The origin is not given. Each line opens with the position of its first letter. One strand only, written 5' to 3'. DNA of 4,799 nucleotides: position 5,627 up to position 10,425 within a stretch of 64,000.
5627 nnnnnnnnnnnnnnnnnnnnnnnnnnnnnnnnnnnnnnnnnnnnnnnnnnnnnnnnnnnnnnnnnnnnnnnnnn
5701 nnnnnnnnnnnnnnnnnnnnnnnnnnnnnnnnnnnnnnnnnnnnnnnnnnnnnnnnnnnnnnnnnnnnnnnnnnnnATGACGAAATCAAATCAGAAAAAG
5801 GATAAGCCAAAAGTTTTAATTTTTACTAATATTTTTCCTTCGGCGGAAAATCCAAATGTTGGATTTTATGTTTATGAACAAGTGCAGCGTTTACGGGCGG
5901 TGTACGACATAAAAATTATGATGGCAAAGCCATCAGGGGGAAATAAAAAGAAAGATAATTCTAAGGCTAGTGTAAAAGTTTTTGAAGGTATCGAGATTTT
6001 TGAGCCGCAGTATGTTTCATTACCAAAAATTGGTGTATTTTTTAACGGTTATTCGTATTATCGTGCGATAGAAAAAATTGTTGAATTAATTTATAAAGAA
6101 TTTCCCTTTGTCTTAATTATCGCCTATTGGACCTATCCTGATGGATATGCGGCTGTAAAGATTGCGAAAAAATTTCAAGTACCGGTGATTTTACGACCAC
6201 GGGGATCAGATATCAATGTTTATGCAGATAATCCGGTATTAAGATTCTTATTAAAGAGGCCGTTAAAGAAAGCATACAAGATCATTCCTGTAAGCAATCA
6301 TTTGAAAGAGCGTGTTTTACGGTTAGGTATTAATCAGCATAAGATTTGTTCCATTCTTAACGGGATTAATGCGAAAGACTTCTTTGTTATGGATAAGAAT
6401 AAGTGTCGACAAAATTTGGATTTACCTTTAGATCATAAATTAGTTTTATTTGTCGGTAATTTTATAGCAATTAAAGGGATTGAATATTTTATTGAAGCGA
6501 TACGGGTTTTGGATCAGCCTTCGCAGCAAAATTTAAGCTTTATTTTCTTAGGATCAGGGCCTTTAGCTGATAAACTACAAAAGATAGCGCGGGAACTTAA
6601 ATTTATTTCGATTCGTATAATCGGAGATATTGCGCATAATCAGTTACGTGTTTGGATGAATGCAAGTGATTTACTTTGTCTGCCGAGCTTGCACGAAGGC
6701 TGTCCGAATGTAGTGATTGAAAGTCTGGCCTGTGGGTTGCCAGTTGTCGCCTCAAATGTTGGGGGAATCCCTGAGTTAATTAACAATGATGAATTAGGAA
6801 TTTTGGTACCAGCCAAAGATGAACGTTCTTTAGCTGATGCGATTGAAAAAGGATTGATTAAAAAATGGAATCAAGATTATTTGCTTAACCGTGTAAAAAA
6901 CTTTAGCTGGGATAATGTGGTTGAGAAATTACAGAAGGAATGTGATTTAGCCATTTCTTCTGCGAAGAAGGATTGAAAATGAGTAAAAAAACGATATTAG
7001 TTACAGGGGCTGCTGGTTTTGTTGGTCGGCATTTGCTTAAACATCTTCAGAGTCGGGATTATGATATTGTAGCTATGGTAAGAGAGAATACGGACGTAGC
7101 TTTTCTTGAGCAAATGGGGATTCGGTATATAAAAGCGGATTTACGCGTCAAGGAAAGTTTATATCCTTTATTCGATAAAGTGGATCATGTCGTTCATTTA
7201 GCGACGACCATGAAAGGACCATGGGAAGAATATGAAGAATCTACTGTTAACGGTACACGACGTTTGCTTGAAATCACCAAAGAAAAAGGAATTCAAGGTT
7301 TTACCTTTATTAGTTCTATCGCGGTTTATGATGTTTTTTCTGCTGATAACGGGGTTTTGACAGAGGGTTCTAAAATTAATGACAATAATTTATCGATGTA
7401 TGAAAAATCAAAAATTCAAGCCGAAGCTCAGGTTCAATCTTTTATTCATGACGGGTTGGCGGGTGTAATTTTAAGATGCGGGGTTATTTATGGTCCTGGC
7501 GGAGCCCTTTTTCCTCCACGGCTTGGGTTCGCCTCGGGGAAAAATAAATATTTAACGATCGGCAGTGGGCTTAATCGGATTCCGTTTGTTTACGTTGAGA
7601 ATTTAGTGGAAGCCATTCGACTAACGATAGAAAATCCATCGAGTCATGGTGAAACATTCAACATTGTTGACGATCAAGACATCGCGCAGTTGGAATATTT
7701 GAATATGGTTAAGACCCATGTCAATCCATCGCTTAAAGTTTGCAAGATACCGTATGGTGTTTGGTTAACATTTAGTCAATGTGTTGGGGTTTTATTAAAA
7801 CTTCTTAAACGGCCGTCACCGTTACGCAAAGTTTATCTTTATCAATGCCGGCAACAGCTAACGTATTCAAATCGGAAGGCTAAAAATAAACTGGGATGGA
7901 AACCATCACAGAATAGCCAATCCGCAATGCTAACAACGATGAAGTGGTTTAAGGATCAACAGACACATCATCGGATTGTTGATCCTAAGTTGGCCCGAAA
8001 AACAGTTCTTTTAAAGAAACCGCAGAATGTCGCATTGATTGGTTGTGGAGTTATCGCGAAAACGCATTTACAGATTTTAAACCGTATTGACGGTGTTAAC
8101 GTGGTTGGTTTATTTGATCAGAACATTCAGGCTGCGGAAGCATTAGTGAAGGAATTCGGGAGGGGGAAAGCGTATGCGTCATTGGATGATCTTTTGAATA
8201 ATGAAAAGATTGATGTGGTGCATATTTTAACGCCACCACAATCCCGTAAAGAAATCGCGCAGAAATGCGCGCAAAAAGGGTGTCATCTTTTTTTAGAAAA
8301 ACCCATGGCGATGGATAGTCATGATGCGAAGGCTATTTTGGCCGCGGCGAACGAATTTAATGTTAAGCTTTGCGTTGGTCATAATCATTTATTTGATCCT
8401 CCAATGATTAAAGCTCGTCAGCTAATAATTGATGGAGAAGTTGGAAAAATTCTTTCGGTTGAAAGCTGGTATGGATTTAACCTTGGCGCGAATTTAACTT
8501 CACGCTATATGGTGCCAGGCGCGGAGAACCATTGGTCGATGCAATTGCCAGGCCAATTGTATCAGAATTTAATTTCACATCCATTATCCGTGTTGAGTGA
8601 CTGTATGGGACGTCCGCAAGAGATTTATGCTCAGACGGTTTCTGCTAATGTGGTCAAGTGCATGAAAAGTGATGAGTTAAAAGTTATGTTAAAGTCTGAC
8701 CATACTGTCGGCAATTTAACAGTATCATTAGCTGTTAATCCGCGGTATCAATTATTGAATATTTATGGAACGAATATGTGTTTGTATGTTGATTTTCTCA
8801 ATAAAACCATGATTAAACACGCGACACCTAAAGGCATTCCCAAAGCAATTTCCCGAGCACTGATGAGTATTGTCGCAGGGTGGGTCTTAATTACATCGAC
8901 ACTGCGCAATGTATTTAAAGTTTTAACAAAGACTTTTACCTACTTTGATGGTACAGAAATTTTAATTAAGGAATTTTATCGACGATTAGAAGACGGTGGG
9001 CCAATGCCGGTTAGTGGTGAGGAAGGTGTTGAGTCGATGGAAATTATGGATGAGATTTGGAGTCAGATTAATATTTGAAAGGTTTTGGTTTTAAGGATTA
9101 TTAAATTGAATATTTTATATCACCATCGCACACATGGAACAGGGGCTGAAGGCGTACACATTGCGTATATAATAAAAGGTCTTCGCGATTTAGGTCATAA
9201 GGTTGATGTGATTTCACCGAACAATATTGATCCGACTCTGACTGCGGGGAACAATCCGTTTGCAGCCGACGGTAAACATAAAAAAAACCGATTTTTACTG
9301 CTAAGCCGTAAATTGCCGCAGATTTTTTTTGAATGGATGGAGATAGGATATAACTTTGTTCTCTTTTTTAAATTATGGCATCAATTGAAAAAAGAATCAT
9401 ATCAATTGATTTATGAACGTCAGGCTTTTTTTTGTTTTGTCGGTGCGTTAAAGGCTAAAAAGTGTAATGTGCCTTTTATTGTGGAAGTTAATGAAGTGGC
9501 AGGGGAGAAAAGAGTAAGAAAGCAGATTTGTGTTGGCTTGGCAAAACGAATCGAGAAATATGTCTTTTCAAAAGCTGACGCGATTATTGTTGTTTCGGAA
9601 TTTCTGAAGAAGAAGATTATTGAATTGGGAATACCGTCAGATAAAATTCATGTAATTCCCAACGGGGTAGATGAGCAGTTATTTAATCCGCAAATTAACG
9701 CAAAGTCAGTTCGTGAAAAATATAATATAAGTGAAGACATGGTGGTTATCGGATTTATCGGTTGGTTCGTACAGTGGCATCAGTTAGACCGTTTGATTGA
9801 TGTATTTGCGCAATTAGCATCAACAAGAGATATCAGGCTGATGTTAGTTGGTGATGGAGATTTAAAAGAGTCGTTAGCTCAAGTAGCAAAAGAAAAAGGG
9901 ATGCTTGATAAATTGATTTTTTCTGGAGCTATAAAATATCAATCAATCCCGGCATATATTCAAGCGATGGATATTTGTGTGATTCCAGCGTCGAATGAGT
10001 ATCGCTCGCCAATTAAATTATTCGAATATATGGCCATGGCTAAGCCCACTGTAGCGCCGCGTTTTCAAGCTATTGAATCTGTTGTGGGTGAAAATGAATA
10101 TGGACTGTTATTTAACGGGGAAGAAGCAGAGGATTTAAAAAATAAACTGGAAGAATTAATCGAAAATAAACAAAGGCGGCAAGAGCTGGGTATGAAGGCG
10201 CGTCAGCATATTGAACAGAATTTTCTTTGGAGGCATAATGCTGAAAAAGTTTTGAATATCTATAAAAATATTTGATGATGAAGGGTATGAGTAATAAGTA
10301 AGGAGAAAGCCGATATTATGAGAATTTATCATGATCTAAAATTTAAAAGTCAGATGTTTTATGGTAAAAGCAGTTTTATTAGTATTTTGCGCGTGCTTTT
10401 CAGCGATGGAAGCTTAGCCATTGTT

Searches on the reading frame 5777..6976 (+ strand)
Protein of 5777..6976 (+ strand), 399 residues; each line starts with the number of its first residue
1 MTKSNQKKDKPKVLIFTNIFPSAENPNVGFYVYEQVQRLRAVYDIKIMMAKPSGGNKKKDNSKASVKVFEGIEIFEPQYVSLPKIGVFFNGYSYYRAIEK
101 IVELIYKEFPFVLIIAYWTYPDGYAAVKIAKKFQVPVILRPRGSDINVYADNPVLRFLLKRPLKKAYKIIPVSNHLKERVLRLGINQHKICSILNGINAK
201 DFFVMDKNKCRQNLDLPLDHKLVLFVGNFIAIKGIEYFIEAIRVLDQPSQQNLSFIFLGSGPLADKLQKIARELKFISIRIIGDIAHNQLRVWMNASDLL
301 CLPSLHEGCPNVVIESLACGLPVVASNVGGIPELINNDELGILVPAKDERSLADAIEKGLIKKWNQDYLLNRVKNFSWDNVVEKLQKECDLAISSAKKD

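Call 42: search_protein_families(library=pfam, proteins=[window:5777-6976:+], max_evalue=0.00001)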
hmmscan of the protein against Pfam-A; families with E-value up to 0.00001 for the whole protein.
window:5777-6976:+ (399 aa): 5 families
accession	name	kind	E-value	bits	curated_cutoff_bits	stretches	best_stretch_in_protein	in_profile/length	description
PF00534.26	Glycos_transf_1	-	3.7e-34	118.2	26.4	1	207-361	2-157/172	Glycosyl transferases group 1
PF13692.12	Glyco_trans_1_4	-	2.6e-33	115.7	27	1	221-358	2-138/142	Glycosyl transferases group 1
PF13439.12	Glyco_transf_4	-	6.7e-09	36.4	28.5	1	31-199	7-168/170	Glycosyltransferase Family 4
PF20706.3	GT4-conflict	-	4.9e-07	29.5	26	1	213-343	193-324/385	Family 4 Glycosyltransferase in conflict systems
PF13579.12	Glyco_trans_4_4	-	7.1e-06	26.9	29.7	1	88-196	53-158/158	Glycosyl transferase 4-like domain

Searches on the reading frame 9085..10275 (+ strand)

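Call 42: search_protein_families(library=pfam, proteins=[window:9085-10275:+], max_evalue=0.00001)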
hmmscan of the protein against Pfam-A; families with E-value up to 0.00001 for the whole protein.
window:9085-10275:+ (396 aa): 5 families
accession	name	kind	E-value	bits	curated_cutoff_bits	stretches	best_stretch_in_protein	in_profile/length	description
PF00534.26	Glycos_transf_1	-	5e-27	95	26.4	1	209-374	5-171/172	Glycosyl transferases group 1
PF13692.12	Glyco_trans_1_4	-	5.9e-24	85.4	27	1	221-361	3-142/142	Glycosyl transferases group 1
PF13439.12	Glyco_transf_4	-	5.9e-24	85.4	28.5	1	23-198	5-169/170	Glycosyltransferase Family 4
PF13579.12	Glyco_trans_4_4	-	1.1e-15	58.8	29.7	1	23-194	4-158/158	Glycosyl transferase 4-like domain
PF13524.12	Glyco_trans_1_2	-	3.1e-12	47.1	25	1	241-390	6-143/144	Glycosyl transferase-like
